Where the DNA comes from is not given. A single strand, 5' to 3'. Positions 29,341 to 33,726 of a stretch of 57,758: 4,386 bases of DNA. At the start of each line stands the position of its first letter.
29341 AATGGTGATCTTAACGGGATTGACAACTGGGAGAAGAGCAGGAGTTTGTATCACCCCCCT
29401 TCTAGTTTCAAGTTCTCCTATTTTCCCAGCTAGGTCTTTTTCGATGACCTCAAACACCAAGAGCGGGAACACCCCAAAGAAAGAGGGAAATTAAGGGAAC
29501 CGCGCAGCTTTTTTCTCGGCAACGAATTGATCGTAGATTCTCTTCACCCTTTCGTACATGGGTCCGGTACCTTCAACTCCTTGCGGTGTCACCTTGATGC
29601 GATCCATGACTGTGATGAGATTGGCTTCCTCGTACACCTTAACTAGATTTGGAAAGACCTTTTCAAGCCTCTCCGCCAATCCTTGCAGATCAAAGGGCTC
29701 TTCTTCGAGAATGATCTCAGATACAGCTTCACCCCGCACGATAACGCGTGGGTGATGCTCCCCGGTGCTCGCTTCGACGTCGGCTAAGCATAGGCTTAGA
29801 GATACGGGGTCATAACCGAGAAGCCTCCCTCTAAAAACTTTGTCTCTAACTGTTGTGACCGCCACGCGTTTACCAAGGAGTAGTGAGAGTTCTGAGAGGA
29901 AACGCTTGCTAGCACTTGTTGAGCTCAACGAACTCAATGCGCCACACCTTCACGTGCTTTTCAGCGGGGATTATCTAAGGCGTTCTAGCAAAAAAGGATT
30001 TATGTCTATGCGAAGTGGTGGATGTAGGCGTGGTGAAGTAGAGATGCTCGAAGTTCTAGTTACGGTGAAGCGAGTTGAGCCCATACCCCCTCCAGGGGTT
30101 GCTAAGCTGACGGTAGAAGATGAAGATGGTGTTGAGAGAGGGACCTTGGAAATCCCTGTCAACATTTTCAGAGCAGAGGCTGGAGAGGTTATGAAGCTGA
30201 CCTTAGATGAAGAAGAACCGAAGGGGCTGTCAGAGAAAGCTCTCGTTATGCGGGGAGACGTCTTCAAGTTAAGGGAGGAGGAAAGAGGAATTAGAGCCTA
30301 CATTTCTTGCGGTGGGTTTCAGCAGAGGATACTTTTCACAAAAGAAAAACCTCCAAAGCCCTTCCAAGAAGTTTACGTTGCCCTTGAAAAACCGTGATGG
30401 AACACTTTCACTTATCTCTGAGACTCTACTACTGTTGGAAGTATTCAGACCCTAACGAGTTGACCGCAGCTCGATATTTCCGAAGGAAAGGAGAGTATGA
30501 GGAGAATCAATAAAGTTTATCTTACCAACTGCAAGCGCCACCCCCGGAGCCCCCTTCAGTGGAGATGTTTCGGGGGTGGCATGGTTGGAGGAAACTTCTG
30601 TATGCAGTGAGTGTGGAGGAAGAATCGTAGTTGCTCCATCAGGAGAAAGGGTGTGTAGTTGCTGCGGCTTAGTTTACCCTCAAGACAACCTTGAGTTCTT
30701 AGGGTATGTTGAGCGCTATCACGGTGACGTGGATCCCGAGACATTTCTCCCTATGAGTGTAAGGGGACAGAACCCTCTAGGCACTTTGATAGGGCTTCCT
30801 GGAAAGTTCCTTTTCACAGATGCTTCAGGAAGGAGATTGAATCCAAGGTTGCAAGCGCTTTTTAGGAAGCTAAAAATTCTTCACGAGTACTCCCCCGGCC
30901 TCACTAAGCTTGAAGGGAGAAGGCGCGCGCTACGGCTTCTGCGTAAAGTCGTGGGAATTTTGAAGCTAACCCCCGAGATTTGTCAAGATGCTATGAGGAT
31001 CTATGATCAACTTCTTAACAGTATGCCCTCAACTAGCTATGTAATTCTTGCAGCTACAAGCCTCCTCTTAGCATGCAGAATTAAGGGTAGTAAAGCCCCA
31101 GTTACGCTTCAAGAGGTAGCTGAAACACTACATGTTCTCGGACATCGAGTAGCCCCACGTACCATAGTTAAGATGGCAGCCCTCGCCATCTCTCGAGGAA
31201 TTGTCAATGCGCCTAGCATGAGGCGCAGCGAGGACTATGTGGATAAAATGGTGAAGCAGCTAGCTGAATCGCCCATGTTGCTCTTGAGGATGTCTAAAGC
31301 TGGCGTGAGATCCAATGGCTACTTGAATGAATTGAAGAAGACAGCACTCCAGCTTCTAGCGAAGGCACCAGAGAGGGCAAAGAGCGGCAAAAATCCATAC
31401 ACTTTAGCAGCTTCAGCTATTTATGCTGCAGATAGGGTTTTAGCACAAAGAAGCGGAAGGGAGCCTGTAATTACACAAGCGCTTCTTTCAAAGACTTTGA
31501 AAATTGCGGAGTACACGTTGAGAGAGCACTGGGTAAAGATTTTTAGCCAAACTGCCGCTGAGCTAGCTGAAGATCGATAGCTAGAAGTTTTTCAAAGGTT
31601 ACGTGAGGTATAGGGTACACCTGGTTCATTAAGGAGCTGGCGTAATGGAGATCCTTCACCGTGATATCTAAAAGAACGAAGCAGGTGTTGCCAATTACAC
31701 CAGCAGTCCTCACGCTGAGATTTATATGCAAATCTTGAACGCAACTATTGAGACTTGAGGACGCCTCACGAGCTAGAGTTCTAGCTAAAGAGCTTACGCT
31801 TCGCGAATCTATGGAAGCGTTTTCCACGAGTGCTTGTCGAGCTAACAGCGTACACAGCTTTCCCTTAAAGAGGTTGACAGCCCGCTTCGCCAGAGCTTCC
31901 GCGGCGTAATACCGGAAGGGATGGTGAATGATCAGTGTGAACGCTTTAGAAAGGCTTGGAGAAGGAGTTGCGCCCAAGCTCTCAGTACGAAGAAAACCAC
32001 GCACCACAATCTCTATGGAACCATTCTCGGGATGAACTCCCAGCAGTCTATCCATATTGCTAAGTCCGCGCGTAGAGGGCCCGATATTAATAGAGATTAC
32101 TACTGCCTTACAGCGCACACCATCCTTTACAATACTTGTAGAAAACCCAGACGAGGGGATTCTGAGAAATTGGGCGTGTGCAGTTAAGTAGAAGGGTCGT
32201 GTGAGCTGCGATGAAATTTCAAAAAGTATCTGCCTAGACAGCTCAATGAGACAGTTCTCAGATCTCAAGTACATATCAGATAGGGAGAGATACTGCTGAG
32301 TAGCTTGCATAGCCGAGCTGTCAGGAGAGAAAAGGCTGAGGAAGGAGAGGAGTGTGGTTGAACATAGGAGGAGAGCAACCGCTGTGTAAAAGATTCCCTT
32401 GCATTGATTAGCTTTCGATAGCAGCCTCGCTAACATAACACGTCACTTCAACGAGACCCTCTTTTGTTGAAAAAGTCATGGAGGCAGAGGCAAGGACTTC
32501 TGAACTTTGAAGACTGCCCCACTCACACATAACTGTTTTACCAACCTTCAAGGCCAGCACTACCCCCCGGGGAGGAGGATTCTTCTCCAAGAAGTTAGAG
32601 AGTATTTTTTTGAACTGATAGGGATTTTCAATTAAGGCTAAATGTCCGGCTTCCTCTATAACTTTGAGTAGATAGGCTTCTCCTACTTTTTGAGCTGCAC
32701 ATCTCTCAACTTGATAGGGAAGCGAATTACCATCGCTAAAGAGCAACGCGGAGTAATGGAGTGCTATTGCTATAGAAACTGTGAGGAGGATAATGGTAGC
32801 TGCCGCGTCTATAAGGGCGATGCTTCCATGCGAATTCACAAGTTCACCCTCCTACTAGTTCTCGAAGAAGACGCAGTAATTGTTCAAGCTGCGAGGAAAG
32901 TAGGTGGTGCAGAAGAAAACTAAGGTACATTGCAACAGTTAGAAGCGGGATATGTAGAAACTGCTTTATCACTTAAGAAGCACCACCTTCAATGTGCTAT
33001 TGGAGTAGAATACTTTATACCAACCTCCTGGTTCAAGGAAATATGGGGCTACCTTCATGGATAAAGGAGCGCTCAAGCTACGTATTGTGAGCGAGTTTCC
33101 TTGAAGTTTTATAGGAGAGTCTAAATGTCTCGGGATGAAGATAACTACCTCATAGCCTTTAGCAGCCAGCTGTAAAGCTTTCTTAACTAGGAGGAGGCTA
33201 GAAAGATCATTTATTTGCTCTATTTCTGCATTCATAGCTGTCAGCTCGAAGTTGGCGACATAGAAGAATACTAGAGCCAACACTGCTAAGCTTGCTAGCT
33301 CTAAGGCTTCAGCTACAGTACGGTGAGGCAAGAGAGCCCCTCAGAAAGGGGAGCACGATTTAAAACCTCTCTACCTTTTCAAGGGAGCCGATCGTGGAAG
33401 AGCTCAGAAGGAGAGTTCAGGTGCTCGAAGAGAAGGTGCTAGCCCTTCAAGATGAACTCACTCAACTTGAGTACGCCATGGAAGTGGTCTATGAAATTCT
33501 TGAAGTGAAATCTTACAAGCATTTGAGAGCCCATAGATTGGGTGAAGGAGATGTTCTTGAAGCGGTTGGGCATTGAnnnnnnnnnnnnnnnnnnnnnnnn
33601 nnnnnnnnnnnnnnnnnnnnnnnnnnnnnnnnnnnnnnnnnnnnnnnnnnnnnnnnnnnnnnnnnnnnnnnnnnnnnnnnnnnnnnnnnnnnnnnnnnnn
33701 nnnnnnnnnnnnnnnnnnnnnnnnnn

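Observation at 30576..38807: Island combining a divergent TFB paralogue, prepilins, a FlaI/TadA-type ATPase with split platform, a Flp-like pilin and an intact CedB-like ATPase: candidate pilus plus DNA-transfer apparatus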

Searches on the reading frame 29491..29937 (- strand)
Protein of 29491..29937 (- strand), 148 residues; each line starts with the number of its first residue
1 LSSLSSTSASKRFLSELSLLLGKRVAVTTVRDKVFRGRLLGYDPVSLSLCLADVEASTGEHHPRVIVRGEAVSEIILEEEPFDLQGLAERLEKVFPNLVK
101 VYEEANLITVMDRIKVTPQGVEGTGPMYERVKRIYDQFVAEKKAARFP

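Call 76: search_protein_families(library=pfam, max_evalue=0.01, proteins=[window:29491-29937:-])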
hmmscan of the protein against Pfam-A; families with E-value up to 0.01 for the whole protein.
window:29491-29937:- (148 aa): 4 families
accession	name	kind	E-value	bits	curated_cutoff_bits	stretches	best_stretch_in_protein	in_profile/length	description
PF14894.11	Lsm_C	-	2.6e-22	78.8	27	1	84-143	4-63/63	Lsm C-terminal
PF01423.28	LSM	-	0.00024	21.2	23.4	1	17-73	3-62/66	LSM domain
PF11095.14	Gemin7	-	0.0082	16.5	25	0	11-74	11-73/76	Gem-associated protein 7 (Gemin7)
PF21166.2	LSM12_LSM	-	0.0085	16.2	29.5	0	21-51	6-36/60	LSM12, LSM domain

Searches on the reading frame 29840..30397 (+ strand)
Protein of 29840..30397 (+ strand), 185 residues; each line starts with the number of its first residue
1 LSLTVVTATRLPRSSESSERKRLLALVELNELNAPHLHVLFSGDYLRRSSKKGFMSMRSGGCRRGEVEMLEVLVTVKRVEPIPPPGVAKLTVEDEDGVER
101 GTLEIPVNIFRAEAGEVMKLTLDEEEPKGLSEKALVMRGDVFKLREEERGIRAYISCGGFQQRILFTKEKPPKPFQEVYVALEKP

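Call 76: search_protein_families(library=pfam, max_evalue=0.01, proteins=[window:29840-30397:+])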
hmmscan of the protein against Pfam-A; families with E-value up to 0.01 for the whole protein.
window:29840-30397:+ (185 aa): 1 family
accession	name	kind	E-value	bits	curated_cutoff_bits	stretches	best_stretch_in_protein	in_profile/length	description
PF16992.11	RNA_pol_RpbG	-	0.00023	21.6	27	1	100-183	30-117/119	DNA-directed RNA polymerase, subunit G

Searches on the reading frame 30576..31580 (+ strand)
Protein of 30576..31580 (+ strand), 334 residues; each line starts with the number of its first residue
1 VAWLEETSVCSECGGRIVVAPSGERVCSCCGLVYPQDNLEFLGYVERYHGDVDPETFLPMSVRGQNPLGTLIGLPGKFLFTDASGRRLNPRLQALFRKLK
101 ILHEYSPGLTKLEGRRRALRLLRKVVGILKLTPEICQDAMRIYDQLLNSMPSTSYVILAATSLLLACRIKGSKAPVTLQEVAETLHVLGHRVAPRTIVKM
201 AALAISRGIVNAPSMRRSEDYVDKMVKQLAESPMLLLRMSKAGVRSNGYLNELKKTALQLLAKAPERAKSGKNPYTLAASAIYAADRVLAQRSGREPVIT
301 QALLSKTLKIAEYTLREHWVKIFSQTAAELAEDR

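Call 3: search_protein_families(library=pfam, max_evalue=0.1, proteins=[window:30576-31580:+])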
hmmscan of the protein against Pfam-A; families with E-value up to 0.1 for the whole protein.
window:30576-31580:+ (334 aa): 4 families
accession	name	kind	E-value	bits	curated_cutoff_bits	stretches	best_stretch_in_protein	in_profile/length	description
PF00382.24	TFIIB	-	3.8e-07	30.5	23.6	1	253-320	25-87/92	Transcription factor TFIIB repeat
PF00134.28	Cyclin_N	-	4e-06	27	23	1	105-182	22-99/127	Cyclin, N-terminal domain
PF08792.16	A2L_zn_ribbon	-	0.0094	16.1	22.9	1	8-35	4-32/33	A2L zinc ribbon domain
PF08271.17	Zn_Ribbon_TF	-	0.028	14.4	29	1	9-36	2-31/43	TFIIB zinc-binding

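Call 4: search_protein_families(library=ncbifam, max_evalue=0.1, proteins=[window:30576-31580:+])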
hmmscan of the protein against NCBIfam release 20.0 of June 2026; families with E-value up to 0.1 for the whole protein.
window:30576-31580:+ (334 aa): 1 family
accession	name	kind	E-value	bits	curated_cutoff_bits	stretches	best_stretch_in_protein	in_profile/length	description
NF001658.0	PRK00423.1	subfamily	1.7e-07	30.7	384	1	117-319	126-299/312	transcription initiation factor IIB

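Call 62: search_protein_representatives(protein=window:30576-31580:+)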
Query: 334 residues. Proteins with E-value up to 0.001 (for the whole library): 415; up to 1e-10: 172; up to 1e-30: 29. The best 150 are listed.
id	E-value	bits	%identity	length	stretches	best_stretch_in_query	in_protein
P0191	1.4e-212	721.0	99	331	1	4-334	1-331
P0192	6.0e-48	180.2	35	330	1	8-328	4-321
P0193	1.7e-45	172.2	34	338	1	9-325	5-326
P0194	4.7e-45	170.7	32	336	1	6-323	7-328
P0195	7.1e-43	163.6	33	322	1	9-324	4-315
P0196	8.7e-41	156.7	34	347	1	9-323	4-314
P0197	1.5e-39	152.7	32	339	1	7-324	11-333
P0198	8.5e-39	150.2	32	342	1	6-324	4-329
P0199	3.9e-37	144.7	32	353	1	9-322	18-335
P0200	6.3e-37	144.0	32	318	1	23-322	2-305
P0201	2.0e-36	142.4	36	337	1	23-324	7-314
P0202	1.1e-35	140.0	30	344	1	8-329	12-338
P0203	1.8e-35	139.3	31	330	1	10-328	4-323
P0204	9.7e-35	136.9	34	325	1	10-323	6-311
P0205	9.9e-35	136.8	29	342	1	6-323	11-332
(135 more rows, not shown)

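Call 64: search_protein_families(library=ncbifam, alignment_id=A8, max_evalue=0.001)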
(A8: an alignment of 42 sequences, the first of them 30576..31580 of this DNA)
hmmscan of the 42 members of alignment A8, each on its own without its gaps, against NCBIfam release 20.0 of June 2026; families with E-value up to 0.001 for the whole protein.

A. member 1, window:30576-31580:+ (334 aa): 1 family
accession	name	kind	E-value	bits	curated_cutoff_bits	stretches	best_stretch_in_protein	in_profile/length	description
NF001658.0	PRK00423.1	subfamily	1.7e-07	30.7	384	1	117-319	126-299/312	transcription initiation factor IIB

B. families by the number of members that match (of 42 scanned): 4 families
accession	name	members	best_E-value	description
NF001658.0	PRK00423.1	40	1.5e-24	transcription initiation factor IIB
NF033587.1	transpos_IS6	1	0.0003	IS6 family transposase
NF009032.0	PRK12366.1-3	1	0.00037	replication factor A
TIGR01384.1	TFS_arch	1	0.00096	transcription factor S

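Call 114: search_solved_structures(query=A8, max_evalue=0.001)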
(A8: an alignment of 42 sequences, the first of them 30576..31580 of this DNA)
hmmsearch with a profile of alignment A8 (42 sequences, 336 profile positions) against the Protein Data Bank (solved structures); distinct sequences matched with E-value up to 0.001: 16.
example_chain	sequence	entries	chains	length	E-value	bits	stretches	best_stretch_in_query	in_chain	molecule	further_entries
29vf_M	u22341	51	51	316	1.2e-21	80.6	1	19-324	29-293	Transcription initiation factor IIB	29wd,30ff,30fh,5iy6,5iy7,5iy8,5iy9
1d3u_B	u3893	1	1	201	1.3e-19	73.8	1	118-239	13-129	TRANSCRIPTION INITIATION FACTOR IIB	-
1ais_B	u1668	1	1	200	1.4e-19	73.8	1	118-239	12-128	PROTEIN (TRANSCRIPTION INITIATION FACTOR IIB)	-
5wh1_A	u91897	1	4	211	5.3e-17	65.3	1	113-238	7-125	Transcription initiation factor IIB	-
1tfb_A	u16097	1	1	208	7.3e-17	64.8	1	116-238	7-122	TFIIB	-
2phg_A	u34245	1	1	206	7.4e-17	64.8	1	116-238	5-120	Transcription initiation factor IIB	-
1c9b_A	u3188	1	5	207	7.9e-17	64.7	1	116-238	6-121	GENERAL TRANSCRIPTION FACTOR IIB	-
1vol_A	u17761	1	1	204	4e-15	59.1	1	117-238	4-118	PROTEIN (TRANSCRIPTION FACTOR IIB (TFIIB))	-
3k7a_M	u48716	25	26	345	3.8e-13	52.6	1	7-187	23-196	Transcription initiation factor IIB | TRANSCRIPTION INITIATION FACTOR IIB, SUA7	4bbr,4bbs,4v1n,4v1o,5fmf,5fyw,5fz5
7o4i_M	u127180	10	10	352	4.6e-13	52.3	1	7-187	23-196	Transcription initiation factor IIB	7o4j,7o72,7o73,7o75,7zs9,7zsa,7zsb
6eu0_Z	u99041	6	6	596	5.5e-10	42.2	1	111-175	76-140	Transcription factor IIIB 70 kDa subunit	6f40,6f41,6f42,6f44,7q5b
6cnb_R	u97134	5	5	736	1.9e-09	40.4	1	111-175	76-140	Transcription factor IIIB 70 kDa subunit,TATA-box-binding protein,Transcription factor III | Transcription factor IIIB 70 kDa subunit,TATA-box-binding protein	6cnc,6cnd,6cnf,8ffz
8ity_V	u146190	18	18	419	2.8e-09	39.9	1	112-186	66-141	Transcription factor IIIB 50 kDa subunit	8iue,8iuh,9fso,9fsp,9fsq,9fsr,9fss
5n9g_A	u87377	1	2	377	1.8e-05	27.4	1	112-186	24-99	Transcription factor IIIB 50 kDa subunit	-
4roc_A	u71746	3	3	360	1.8e-05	27.4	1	112-186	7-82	Transcription factor IIIB 50 kDa subunit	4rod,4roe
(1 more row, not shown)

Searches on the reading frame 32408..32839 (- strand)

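Call 3: search_protein_families(library=pfam, max_evalue=0.1, proteins=[window:32408-32839:-])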
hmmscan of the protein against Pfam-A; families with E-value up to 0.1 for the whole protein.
window:32408-32839:- (143 aa): 0 families

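Call 4: search_protein_families(library=ncbifam, max_evalue=0.1, proteins=[window:32408-32839:-])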
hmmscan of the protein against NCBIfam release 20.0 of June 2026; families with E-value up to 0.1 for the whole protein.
window:32408-32839:- (143 aa): 6 families
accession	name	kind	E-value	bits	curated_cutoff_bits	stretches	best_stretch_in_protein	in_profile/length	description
NF051487.1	bifunc_PcaCD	exception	0.0004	19.6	430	1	38-85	366-412/413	bifunctional 4-carboxymuconolactone decarboxylase/3-oxoadipate enol-lactonase PcaCD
NF051488.1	bifunc_PcaDC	exception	0.001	18.3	390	1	38-106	205-260/375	bifunctional 3-oxoadipate enol-lactonase/4-carboxymuconolactone decarboxylase PcaDC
TIGR02427.1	protocat_pcaD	equivalog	0.0035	16.8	255.85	1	35-85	202-251/251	3-oxoadipate enol-lactonase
TIGR03695.1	menH_SHCHC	equivalog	0.0049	16.3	208.55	1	53-85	220-252/252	2-succinyl-6-hydroxy-2,4-cyclohexadiene-1-carboxylate synthase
NF045948.1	ProImpepThrmp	equivalog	0.036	13.5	500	1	46-86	250-289/291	proline iminopeptidase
NF008340.0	PRK11126.1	equivalog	0.053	12.7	261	1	58-86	225-253/255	2-succinyl-6-hydroxy-2,4-cyclohexadiene-1-carboxylate synthase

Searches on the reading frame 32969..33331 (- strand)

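Call 3: search_protein_families(library=pfam, max_evalue=0.1, proteins=[window:32969-33331:-])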
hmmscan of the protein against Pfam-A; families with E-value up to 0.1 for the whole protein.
window:32969-33331:- (120 aa): 1 family
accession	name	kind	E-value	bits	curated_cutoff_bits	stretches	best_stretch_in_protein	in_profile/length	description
PF10144.15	SMP_2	-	0.00056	20.1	28.9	1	4-56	9-61/159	Bacterial virulence factor haemolysin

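Call 4: search_protein_families(library=ncbifam, max_evalue=0.1, proteins=[window:32969-33331:-])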
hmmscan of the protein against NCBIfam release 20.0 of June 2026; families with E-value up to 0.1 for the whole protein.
window:32969-33331:- (120 aa): 1 family
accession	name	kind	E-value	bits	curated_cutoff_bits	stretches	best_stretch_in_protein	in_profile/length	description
TIGR00565.1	trpE_proteo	equivalog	0.064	12.1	494.65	1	34-64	24-54/498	anthranilate synthase component I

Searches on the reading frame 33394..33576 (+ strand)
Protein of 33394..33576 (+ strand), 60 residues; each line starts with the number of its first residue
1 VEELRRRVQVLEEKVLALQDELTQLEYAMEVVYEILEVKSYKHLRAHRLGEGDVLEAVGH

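Call 3: search_protein_families(library=pfam, max_evalue=0.1, proteins=[window:33394-33576:+])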
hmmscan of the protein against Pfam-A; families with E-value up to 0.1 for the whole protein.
window:33394-33576:+ (60 aa): 2 families
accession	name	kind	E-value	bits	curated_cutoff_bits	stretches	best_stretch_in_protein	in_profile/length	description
PF00170.26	bZIP_1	-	0.068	13.7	27.6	1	1-27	28-54/64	bZIP transcription factor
PF05531.17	NPV_P10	-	0.074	14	29.8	1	4-35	9-40/75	Nucleopolyhedrovirus P10 protein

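Call 4: search_protein_families(library=ncbifam, max_evalue=0.1, proteins=[window:33394-33576:+])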
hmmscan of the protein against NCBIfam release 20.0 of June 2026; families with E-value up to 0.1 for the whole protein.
window:33394-33576:+ (60 aa): 1 family
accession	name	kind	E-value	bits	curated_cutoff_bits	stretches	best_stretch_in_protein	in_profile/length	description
TIGR01297.1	CDF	superfamily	0.058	12.7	82.35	1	8-55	188-239/285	cation diffusion facilitator family transporter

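Call 94: search_protein_families(library=ncbifam, max_evalue=0.01, proteins=[window:33394-33576:+])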
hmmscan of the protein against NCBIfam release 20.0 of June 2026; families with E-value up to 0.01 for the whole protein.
window:33394-33576:+ (60 aa): 0 families
